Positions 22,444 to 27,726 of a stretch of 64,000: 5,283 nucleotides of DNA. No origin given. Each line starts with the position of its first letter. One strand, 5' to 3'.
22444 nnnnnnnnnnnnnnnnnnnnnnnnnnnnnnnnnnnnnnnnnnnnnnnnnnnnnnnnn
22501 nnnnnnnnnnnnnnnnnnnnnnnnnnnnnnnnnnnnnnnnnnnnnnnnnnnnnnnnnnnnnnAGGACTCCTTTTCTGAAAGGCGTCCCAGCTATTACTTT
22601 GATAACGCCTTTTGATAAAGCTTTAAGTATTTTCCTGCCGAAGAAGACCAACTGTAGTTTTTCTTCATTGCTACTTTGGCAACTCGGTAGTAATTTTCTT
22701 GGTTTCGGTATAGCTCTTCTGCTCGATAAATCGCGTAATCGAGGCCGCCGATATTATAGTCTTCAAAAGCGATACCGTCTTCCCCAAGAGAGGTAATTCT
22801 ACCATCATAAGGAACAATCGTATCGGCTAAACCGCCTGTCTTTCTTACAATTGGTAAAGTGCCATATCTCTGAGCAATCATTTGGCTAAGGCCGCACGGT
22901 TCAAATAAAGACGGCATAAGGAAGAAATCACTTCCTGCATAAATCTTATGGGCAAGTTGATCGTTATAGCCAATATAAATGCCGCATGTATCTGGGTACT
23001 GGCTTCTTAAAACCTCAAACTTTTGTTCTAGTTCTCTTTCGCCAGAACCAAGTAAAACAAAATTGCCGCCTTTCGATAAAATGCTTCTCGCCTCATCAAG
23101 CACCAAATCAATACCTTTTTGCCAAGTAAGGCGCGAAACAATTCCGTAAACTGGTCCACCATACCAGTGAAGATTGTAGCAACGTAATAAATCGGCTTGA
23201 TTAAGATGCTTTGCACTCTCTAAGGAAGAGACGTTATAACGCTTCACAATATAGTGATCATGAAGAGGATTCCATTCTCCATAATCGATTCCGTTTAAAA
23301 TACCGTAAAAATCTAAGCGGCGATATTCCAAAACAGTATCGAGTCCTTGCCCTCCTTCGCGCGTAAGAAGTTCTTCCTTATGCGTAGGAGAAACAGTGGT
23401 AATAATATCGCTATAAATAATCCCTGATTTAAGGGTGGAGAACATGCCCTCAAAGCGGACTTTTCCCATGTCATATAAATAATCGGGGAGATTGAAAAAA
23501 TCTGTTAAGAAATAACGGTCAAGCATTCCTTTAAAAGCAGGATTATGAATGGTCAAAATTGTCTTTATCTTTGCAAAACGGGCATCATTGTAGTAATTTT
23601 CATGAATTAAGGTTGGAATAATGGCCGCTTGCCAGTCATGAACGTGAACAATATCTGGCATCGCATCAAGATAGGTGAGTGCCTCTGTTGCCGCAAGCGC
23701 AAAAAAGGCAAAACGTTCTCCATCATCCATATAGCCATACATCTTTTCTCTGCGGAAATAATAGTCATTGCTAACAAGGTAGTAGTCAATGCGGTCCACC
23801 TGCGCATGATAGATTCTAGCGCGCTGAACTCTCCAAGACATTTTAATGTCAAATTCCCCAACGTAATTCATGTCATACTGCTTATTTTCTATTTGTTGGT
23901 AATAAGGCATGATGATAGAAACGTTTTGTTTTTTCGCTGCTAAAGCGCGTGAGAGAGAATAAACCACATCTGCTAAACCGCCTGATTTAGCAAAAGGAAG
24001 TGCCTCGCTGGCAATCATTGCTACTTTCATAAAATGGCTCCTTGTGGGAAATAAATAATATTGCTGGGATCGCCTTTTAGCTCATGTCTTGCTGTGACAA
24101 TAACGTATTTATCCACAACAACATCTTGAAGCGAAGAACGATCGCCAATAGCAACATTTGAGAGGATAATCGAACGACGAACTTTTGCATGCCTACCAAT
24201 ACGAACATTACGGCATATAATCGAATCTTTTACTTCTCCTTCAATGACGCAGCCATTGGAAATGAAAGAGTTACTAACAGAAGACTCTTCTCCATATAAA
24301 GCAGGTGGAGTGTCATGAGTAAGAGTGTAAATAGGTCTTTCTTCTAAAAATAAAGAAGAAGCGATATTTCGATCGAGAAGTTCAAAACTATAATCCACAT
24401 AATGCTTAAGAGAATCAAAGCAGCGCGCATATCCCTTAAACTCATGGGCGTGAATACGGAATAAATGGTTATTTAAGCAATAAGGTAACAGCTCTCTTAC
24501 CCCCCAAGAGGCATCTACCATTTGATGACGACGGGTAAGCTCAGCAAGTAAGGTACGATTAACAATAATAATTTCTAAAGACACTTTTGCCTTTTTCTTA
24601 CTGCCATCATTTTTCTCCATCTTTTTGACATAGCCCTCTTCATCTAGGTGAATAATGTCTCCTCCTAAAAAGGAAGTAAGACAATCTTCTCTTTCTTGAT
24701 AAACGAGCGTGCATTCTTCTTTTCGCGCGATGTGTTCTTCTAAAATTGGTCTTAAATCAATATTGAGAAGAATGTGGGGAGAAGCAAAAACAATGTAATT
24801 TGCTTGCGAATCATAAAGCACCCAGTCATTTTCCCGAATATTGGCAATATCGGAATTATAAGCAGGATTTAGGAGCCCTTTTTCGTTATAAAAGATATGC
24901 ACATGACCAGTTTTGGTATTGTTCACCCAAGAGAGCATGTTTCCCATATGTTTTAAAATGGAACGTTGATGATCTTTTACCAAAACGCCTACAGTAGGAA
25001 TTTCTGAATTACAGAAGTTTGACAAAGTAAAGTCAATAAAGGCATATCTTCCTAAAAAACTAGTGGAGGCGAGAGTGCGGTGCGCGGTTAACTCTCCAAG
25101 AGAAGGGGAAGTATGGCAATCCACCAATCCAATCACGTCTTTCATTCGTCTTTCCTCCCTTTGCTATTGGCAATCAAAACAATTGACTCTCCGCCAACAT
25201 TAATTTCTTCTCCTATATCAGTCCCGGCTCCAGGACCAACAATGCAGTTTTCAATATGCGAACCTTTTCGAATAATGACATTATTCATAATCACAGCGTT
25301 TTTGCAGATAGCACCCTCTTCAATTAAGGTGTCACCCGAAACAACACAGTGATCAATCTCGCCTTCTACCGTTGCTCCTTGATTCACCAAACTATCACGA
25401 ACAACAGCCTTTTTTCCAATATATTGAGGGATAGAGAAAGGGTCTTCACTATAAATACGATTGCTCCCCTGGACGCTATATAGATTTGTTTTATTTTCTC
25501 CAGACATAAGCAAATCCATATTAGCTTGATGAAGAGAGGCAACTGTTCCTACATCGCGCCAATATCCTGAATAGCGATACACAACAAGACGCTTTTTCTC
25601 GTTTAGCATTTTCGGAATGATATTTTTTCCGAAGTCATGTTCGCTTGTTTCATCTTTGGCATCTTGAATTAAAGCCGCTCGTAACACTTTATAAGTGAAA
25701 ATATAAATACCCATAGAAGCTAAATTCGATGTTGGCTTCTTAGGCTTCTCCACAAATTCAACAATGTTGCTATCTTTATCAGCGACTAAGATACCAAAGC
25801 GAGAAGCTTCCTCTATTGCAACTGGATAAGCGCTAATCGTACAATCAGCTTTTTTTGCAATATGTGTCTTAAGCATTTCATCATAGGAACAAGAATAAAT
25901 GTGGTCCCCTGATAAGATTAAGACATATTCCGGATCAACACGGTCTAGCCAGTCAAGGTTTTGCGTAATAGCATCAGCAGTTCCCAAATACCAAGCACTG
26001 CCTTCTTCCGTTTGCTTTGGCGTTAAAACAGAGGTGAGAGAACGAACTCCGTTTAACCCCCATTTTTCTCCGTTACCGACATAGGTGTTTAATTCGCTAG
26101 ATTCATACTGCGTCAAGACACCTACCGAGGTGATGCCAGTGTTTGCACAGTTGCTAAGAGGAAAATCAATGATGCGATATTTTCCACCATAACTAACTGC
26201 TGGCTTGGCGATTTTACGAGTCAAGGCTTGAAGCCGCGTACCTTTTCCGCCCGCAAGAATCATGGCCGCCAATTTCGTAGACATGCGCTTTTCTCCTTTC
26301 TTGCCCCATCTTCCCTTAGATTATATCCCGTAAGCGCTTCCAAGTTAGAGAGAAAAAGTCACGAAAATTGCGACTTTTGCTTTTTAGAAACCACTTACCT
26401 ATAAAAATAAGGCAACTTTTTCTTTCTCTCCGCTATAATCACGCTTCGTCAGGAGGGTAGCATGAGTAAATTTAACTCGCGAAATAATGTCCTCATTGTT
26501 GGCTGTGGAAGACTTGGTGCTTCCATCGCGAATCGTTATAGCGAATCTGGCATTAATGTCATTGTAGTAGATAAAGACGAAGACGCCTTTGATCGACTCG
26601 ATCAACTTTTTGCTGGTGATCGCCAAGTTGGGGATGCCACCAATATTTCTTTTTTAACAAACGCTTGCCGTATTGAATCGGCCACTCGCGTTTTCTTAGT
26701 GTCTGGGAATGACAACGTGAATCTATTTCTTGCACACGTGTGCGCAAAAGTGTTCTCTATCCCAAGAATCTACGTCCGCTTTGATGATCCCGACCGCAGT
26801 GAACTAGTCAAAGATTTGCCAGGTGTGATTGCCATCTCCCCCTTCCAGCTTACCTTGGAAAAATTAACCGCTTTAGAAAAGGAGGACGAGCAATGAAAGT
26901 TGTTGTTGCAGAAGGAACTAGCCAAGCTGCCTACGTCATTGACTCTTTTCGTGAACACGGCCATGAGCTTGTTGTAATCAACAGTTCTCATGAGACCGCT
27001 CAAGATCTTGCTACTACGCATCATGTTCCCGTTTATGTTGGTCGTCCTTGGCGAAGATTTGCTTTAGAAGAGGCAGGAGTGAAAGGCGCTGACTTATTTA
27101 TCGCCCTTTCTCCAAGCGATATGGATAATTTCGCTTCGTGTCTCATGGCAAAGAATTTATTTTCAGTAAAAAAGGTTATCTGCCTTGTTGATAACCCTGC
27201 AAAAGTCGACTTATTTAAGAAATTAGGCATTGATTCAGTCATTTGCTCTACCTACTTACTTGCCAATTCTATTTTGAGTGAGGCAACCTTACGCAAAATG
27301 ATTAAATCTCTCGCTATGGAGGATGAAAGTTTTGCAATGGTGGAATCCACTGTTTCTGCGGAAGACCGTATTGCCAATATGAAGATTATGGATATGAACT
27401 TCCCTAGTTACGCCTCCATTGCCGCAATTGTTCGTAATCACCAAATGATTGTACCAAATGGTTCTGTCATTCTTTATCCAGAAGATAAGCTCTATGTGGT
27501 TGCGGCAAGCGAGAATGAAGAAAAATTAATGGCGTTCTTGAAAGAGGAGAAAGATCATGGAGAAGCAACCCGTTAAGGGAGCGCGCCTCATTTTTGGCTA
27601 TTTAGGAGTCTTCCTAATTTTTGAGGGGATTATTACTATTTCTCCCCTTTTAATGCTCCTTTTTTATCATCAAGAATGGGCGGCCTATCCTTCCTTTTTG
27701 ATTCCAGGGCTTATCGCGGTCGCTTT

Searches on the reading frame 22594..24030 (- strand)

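Call 67: search_protein_families(library=pfam, proteins=[window:22594-24030:-], max_evalue=0.00001)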
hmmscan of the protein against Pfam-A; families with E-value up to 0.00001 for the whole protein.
window:22594-24030:- (478 aa): 4 families
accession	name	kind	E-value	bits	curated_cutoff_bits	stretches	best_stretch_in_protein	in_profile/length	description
PF08323.17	Glyco_transf_5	-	3e-74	250.2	22.7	1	2-235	1-238/239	Starch synthase catalytic domain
PF00534.26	Glycos_transf_1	-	2.9e-12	46.9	26.4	1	293-446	16-164/172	Glycosyl transferases group 1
PF13692.12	Glyco_trans_1_4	-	5.6e-11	43.3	27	1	293-419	2-121/142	Glycosyl transferases group 1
PF13439.12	Glyco_transf_4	-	2.8e-07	31.2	28.5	1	17-224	2-151/170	Glycosyltransferase Family 4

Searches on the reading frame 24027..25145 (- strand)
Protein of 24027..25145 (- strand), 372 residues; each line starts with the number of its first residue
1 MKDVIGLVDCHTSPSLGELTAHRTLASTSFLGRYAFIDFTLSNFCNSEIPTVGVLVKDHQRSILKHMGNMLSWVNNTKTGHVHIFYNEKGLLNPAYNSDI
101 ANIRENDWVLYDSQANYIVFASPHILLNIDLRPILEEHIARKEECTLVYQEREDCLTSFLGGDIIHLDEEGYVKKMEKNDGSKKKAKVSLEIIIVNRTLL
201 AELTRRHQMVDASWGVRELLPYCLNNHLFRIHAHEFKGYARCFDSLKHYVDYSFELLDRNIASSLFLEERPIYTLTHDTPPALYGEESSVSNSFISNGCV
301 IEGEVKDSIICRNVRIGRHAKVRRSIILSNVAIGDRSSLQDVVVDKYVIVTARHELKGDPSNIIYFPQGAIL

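Call 67: search_protein_families(library=pfam, proteins=[window:24027-25145:-], max_evalue=0.00001)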
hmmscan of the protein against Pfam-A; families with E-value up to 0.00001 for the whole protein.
window:24027-25145:- (372 aa): 2 families
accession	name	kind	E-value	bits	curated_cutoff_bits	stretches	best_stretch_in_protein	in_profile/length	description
PF24894.1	Hexapep_GlmU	-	4.9e-15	56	23.3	1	286-355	12-82/104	GlmU-like, C-terminal hexapeptide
PF25084.1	LbH_EIF2B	-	3.1e-08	34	54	1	285-353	31-102/105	EIF2B subunit epsilon LbH domain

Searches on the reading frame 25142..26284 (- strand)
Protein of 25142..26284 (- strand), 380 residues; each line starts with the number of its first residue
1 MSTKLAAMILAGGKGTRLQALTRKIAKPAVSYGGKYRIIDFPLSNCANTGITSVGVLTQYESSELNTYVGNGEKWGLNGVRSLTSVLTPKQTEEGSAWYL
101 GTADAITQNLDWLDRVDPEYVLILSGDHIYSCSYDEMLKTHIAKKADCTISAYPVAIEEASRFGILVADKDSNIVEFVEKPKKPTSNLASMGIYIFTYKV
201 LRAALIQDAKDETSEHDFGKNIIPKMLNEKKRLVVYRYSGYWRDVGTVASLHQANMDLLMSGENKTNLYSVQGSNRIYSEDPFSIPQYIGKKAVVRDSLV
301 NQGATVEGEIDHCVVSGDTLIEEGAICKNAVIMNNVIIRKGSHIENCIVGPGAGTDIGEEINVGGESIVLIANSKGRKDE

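Call 67: search_protein_families(library=pfam, proteins=[window:25142-26284:-], max_evalue=0.00001)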
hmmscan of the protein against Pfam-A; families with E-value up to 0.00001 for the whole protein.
window:25142-26284:- (380 aa): 2 families
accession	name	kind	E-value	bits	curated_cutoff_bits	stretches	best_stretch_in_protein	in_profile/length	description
PF00483.29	NTP_transferase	-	1.2e-67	228.6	21.2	1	7-259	2-243/245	Nucleotidyl transferase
PF24894.1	Hexapep_GlmU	-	3.9e-08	33.8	23.3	1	290-364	11-84/104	GlmU-like, C-terminal hexapeptide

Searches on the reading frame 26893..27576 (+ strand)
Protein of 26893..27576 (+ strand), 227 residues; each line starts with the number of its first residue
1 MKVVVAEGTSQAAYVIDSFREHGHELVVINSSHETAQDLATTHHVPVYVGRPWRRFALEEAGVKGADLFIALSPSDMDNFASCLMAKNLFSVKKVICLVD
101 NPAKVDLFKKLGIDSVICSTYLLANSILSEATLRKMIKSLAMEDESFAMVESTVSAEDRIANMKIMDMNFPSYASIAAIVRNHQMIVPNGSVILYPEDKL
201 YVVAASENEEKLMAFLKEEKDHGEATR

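Call 67: search_protein_families(library=pfam, proteins=[window:26893-27576:+], max_evalue=0.00001)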
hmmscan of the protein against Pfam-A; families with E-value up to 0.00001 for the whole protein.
window:26893-27576:+ (227 aa): 2 families
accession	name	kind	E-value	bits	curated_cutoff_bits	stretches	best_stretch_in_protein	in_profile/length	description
PF02254.24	TrkA_N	-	6.3e-20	72.1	23.8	1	13-118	11-115/116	TrkA-N domain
PF02080.26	TrkA_C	-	6.9e-12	45.5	27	1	149-216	1-70/71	TrkA-C domain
